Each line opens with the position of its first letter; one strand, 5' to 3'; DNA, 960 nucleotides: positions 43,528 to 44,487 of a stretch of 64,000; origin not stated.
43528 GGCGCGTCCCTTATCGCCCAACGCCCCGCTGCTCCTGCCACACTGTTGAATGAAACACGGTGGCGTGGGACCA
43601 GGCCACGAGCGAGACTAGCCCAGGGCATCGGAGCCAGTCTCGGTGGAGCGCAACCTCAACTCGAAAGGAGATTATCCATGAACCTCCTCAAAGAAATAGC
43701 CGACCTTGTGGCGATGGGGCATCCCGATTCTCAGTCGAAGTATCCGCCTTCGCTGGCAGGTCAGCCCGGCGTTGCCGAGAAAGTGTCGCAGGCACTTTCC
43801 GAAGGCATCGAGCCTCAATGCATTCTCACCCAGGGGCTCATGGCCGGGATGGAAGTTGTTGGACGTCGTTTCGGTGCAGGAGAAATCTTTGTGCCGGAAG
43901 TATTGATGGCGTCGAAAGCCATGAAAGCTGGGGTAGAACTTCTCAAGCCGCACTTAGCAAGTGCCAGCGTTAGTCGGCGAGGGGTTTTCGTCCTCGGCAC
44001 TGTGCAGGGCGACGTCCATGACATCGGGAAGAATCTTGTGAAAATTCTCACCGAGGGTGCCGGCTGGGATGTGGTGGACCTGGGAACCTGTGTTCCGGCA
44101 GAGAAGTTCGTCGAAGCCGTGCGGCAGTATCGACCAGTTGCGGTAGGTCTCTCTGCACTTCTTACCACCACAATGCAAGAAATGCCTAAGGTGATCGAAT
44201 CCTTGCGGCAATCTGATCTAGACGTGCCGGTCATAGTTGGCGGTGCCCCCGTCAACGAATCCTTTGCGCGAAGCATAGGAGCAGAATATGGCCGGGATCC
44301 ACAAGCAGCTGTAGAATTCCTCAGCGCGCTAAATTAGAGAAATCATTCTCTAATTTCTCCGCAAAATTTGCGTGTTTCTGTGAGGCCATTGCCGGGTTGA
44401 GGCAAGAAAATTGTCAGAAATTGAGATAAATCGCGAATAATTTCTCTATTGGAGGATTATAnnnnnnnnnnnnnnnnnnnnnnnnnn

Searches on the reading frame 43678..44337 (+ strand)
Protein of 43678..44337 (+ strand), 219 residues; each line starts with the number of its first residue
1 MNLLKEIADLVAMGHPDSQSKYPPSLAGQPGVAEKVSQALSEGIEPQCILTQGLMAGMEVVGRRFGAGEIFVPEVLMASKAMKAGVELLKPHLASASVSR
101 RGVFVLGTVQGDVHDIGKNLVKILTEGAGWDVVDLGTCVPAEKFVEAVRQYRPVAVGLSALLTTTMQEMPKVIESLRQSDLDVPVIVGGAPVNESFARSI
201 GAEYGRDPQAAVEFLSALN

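Call 3: search_protein_families(library=pfam, proteins=[window:43678-44337:+], max_evalue=0.001)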
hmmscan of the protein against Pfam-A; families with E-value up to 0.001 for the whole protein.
window:43678-44337:+ (219 aa): 2 families
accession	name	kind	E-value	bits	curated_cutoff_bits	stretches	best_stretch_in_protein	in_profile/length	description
PF02310.24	B12-binding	-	1.8e-26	92.8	32.1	1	104-208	3-114/121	B12 binding domain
PF02607.22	B12-binding_2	-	3.6e-19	69.1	23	1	31-90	16-74/74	B12 binding domain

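Call 4: search_protein_families(library=ncbifam, proteins=[window:43678-44337:+], max_evalue=0.01)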
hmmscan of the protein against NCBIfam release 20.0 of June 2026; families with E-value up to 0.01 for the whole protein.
window:43678-44337:+ (219 aa): 15 families
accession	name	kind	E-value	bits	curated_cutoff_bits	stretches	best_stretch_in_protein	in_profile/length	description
NF047996.1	corrin_MtgC_2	exception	1.7e-59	200.9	370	1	32-215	20-206/212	glycine betaine-specific corrinoid protein MtgC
TIGR02370.1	pyl_corrinoid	subfamily_domain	8.9e-54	181.9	215.3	1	31-203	13-188/197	methyltransferase cognate corrinoid protein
NF041607.1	dimeth_corrin_MtbC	equivalog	1.7e-46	158.3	350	1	32-212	13-196/203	dimethylamine corrinoid protein MtbC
TIGR02082.1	metH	equivalog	2.9e-45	154.4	1010.85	1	31-198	661-830/1182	methionine synthase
NF047995.1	corrinoid_MtgC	exception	1.8e-43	148.6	310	1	32-203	20-196/215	glycine betaine-specific corrinoid protein MtgC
NF040655.1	MtaC_Meth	equivalog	1.8e-41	141.9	420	1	32-199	51-217/253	methanol--corrinoid protein MtaC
NF040669.1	MtaC2_Meth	equivalog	8.3e-41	140.1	450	1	32-200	58-226/267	methanol--corrinoid protein MtaC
NF007024.0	PRK09490.1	equivalog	3.1e-38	131.2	1497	1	44-193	689-843/1234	methionine synthase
NF052513.1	TransRegCarH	equivalog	4.1e-10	39.4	400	1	46-210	112-269/274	HTH-type transcriptional repressor CarH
NF002612.0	PRK02261.1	equivalog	8.2e-10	38.4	110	1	104-190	6-93/148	methylaspartate mutase subunit S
TIGR01501.1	MthylAspMutase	equivalog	9.9e-07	28.6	135.8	1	104-190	4-91/134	methylaspartate mutase subunit S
TIGR00640.1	acid_CoA_mut_C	subfamily_domain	2.9e-05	24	57.45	1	109-190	10-92/132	methylmalonyl-CoA mutase C-terminal domain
NF040743.1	ornith_mutase_E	equivalog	0.0007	17.7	800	1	89-207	582-712/730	D-ornithine 4,5-aminomutase subunit OraE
NF006944.0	PRK09426.1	equivalog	0.0023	15.9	876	1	97-190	585-679/721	methylmalonyl-CoA mutase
TIGR04479.1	bcpD_PhpK_rSAM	subfamily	0.0026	16.2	600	1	142-197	100-155/504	PhpK family radical SAM P-methyltransferase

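Call 6: find_homologous_proteins(query=window:43678-44334:+, max_evalue=1e-10)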
Query window:43678-44334:+ (219 aa): 8000 proteins with E <= 1e-10 among 8000 candidates; the best 120 are listed.
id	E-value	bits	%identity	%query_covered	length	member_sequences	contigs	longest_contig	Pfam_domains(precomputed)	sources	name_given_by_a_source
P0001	8.1e-136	468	100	100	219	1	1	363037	PF02607.23,PF02310.25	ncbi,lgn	-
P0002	1.1e-109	383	81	100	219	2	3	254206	PF02607.23,PF02310.25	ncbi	ncbi:MAG: corrinoid protein [Candidatus Sumerlaeaceae bacterium]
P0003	2.9e-102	359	77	99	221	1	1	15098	PF02607.23,PF02310.25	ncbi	-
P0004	1.4e-98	347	73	98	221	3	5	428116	PF02607.23,PF02310.25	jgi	jgi:5-methyltetrahydrofolate--homocysteine methyltransferase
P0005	1.6e-98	347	74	99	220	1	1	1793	PF02607.23,PF02310.25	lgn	-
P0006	1.6e-98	346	75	99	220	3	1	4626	PF02607.23,PF02310.25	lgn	-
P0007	2.9e-96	339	74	99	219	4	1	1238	PF02607.23,PF02310.25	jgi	jgi:5-methyltetrahydrofolate--homocysteine methyltransferase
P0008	1.2e-94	334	74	99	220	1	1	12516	PF02607.23,PF02310.25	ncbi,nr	ncbi:MAG: corrinoid protein [Candidatus Sumerlaeaceae bacterium]|nr:corrinoid protein [Candidatus Su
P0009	1.5e-92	327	69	99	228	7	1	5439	PF02607.23,PF02310.25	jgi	jgi:5-methyltetrahydrofolate--homocysteine methyltransferase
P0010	5.5e-79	283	61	100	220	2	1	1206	PF02607.23,PF02310.25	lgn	-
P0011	2.4e-77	277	59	100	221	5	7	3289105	PF02607.23,PF02310.25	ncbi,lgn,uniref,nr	ncbi:MAG: corrinoid methyltransferase [Candidatus Sumerlaea sp.]|uniref:5-methyltetrahydrofolate--ho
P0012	7.2e-76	273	58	100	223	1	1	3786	PF02607.23,PF02310.25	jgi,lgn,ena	-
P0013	1.4e-74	268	59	98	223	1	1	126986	PF02607.23,PF02310.25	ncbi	-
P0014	2.1e-72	261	56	100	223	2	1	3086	PF02607.23,PF02310.25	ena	-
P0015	2.6e-72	261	56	100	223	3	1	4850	PF02607.23,PF02310.25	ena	-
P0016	1.3e-67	246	57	95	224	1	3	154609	PF02607.23,PF02310.25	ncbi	-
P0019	8.8e-66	240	57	100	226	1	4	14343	PF02607.23,PF02310.25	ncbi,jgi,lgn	-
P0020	1.2e-65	239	56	100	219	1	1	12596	PF02607.23,PF02310.25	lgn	-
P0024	2.7e-64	235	53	98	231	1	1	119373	PF02607.23,PF02310.25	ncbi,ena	-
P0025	4.3e-64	234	54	97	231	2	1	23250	PF02607.23,PF02310.25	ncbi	-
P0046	6.2e-62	227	51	98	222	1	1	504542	PF02607.23,PF02310.25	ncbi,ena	-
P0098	4.7e-60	221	47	98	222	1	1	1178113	PF02607.23,PF02310.25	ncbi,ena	-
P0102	5.6e-60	221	53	99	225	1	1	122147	PF02607.23,PF02310.25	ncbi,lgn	-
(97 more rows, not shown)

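Call 7: search_solved_structures(query=window:43678-44334:+, max_evalue=0.001, show_alignments=2)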
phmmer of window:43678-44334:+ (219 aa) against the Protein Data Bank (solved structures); distinct sequences matched with E-value up to 0.001: 28.
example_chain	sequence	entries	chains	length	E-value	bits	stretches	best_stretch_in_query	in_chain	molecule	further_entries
1y80_A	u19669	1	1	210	3.4e-45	157.5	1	31-213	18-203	Predicted cobalamin binding protein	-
7xcn_M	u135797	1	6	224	5e-40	140.7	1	33-214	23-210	Trimethylamine methyltransferase corrinoid protein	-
8ssd_A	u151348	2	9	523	1.2e-34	123.2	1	30-205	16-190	Methionine synthase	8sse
9cbp_A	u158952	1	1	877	2.1e-34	122.3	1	30-205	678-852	Methionine synthase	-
8ssc_A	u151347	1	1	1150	3.3e-34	121.7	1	30-205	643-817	Methionine synthase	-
4jgi_A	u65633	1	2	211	7.9e-34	120.5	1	49-203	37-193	Putative uncharacterized protein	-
9cbq_A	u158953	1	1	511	1.1e-33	120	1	30-205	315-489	Methionine synthase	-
9cbo_A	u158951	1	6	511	1.4e-33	119.6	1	30-205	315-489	Methionine synthase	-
9cbr_A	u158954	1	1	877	3e-33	118.6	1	30-205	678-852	Methionine synthase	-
2i2x_B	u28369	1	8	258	3.1e-32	115.2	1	29-210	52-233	Methyltransferase 1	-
1bmt_A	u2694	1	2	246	3.3e-31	111.9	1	36-196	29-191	METHIONINE SYNTHASE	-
3bul_A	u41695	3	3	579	1.1e-30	110.1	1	36-196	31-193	Methionine synthase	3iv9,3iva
8g3h_A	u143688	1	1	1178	1.3e-30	110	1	30-204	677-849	Methionine synthase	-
1k7y_A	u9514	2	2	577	6.1e-29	104.5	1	36-196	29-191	methionine synthase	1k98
3ezx_A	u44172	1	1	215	6.7e-28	101.1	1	31-207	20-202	Monomethylamine corrinoid protein 1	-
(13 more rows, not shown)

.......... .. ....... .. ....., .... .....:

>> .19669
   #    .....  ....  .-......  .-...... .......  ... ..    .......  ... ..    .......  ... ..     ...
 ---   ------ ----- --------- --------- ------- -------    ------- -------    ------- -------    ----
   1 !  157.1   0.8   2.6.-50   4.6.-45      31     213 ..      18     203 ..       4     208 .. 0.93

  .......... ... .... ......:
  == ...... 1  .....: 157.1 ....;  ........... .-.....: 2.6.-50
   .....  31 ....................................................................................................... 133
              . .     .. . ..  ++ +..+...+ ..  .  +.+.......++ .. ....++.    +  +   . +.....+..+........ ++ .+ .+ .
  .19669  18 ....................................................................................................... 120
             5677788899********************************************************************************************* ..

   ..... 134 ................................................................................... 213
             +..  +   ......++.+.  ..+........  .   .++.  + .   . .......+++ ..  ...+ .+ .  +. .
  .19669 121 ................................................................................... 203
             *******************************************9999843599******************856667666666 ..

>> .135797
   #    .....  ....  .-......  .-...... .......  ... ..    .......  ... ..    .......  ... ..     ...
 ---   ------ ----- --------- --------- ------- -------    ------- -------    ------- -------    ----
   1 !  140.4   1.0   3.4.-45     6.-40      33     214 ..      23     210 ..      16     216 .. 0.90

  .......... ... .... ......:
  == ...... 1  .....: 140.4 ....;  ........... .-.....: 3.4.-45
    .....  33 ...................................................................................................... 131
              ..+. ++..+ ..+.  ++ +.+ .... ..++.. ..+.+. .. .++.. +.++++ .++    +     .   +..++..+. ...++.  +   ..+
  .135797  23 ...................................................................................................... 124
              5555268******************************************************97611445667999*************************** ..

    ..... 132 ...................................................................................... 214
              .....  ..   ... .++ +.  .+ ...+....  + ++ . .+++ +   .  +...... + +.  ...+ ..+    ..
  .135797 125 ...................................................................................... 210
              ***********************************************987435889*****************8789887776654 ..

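Call 8: find_encoding_contigs(protein=P0002, flank=10000, max_places=3)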
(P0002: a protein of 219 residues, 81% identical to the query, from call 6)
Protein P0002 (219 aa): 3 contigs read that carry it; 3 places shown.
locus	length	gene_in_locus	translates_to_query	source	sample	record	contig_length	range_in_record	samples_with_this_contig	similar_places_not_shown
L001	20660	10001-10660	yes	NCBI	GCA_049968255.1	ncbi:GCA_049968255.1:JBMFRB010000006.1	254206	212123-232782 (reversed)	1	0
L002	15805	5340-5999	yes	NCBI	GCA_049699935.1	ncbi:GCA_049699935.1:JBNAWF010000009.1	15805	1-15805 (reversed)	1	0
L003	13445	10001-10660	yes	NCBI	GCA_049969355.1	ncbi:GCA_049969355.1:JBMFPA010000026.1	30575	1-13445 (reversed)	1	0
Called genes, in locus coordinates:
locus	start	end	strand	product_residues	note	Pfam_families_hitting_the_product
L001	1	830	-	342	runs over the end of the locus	PF00107:ADH_zinc_N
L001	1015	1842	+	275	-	PF03190:Thioredox_DsbH (weak), PF13899:Thioredoxin_7 (weak)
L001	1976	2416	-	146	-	PF01242:PTPS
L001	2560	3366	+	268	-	PF00565:SNase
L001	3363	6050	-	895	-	PF00989:PAS (faint), PF08448:PAS_4 (faint), PF13426:PAS_9 (faint), PF08447:PAS_3, PF01590:GAF (weak), PF13185:GAF_2, PF13487:HD_5, PF01966:HD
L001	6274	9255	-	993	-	PF09586:YfhO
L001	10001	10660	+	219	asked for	PF02607:B12-binding_2, PF02310:B12-binding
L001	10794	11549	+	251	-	PF06971:Put_DNA-bind_N, PF02629:CoA_binding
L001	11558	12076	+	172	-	PF01257:2Fe-2S_thioredx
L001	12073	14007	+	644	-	PF01512:Complex1_51K, PF10589:NADH_4Fe-4S, PF00037:Fer4, PF12837:Fer4_6 (weak), PF12838:Fer4_7, PF13187:Fer4_9, PF13237:Fer4_10, PF00037:Fer4 (weak), +2 more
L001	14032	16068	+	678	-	PF00111:Fer2 (weak), PF13510:Fer2_4, PF10588:NADH-G_4Fe-4S_3, PF12838:Fer4_7, PF14697:Fer4_21 (weak), PF22117:Fer4_Nqo3 (weak), PF02906:Fe_hyd_lg_C, PF02256:Fe_hyd_SSU, +4 more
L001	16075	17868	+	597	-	PF12838:Fer4_7, PF13187:Fer4_9, PF13237:Fer4_10, PF14697:Fer4_21 (weak), PF25160:LdpA_Fe-S-bd (weak), PF00037:Fer4 (weak), PF02906:Fe_hyd_lg_C, PF04060:FeS, +2 more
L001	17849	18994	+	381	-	PF07228:SpoIIE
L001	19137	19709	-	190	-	PF00156:Pribosyltran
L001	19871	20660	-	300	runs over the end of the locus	PF01370:Epimerase, PF16363:GDP_Man_Dehyd (faint), PF08338:DUF1731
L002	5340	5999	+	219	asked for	PF02607:B12-binding_2, PF02310:B12-binding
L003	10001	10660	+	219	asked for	PF02607:B12-binding_2, PF02310:B12-binding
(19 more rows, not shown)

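Call 9: find_encoding_contigs(protein=P0004, flank=10000, max_places=3)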
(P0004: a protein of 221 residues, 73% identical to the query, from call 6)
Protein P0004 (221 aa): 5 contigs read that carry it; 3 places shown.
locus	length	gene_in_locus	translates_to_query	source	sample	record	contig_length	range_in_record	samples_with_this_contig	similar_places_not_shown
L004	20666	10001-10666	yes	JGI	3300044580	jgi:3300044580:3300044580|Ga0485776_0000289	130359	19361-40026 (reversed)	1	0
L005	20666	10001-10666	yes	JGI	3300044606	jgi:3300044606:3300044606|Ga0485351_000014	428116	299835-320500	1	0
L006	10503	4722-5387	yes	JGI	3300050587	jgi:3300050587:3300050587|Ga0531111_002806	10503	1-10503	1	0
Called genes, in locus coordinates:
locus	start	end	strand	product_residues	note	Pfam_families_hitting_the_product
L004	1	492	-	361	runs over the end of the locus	PF00107:ADH_zinc_N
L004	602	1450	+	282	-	PF01336:tRNA_anti-codon (faint), PF13098:Thioredoxin_2 (faint), PF03190:Thioredox_DsbH (weak), PF13899:Thioredoxin_7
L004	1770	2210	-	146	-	PF01242:PTPS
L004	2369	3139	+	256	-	PF00565:SNase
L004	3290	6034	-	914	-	PF00989:PAS (faint), PF08448:PAS_4 (faint), PF08447:PAS_3, PF13185:GAF_2, PF01590:GAF (weak), PF13185:GAF_2 (weak), PF13487:HD_5, PF01966:HD, +1 more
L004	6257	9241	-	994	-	PF09586:YfhO (weak)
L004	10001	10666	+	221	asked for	PF02607:B12-binding_2, PF02310:B12-binding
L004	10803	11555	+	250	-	PF06971:Put_DNA-bind_N, PF02629:CoA_binding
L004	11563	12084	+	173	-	PF01257:2Fe-2S_thioredx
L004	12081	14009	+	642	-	PF01512:Complex1_51K, PF10589:NADH_4Fe-4S, PF00037:Fer4 (weak), PF12837:Fer4_6 (weak), PF12838:Fer4_7, PF13187:Fer4_9 (weak), PF13237:Fer4_10, PF00037:Fer4 (weak), +2 more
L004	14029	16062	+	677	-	PF13510:Fer2_4, PF10588:NADH-G_4Fe-4S_3, PF12838:Fer4_7, PF13187:Fer4_9 (weak), PF14697:Fer4_21 (weak), PF22117:Fer4_Nqo3 (weak), PF02906:Fe_hyd_lg_C, PF02256:Fe_hyd_SSU, +4 more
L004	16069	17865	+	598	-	PF12838:Fer4_7, PF13187:Fer4_9 (weak), PF13237:Fer4_10, PF14697:Fer4_21 (faint), PF00037:Fer4 (weak), PF02906:Fe_hyd_lg_C, PF04060:FeS, PF13188:PAS_8 (weak)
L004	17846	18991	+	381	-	PF07228:SpoIIE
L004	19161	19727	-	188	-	PF00156:Pribosyltran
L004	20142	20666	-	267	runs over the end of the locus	PF01370:Epimerase, PF08338:DUF1731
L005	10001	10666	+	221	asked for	PF02607:B12-binding_2, PF02310:B12-binding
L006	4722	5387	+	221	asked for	PF02607:B12-binding_2, PF02310:B12-binding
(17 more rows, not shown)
